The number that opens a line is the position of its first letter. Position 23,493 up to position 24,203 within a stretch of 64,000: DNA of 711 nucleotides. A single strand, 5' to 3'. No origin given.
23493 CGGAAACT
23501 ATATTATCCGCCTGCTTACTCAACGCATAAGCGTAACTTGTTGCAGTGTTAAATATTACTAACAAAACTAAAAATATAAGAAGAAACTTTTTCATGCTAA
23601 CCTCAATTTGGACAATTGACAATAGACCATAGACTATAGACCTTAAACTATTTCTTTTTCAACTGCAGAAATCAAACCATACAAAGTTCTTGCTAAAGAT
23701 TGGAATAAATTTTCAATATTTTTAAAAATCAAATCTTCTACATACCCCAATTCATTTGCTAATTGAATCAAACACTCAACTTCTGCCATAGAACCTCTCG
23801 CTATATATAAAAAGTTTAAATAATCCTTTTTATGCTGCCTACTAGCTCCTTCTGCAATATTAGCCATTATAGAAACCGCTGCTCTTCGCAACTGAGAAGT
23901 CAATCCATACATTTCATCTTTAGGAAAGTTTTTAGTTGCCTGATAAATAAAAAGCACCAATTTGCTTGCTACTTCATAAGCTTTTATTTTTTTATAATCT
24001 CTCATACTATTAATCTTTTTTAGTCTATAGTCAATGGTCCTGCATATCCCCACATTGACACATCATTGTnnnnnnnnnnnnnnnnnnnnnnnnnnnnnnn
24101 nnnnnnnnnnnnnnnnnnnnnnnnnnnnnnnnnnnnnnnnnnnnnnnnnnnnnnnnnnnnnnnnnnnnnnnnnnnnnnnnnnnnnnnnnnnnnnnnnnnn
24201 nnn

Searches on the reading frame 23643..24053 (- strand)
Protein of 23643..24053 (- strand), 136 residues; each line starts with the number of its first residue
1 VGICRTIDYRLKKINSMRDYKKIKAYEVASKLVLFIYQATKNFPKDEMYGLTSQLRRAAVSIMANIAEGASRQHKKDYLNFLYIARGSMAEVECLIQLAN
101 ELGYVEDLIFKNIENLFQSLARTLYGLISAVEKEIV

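Call 12: search_protein_families(library=pfam, proteins=[window:23643-24053:-])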
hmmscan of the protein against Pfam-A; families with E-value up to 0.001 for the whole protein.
window:23643-24053:- (136 aa): 2 families
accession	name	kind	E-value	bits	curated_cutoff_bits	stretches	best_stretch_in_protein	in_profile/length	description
PF05635.17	23S_rRNA_IVP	-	1e-35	122.6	33.8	1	21-125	1-105/106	23S rRNA-intervening sequence protein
PF22296.2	bAvd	-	0.00024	22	40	1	30-128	8-104/107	bAvd-like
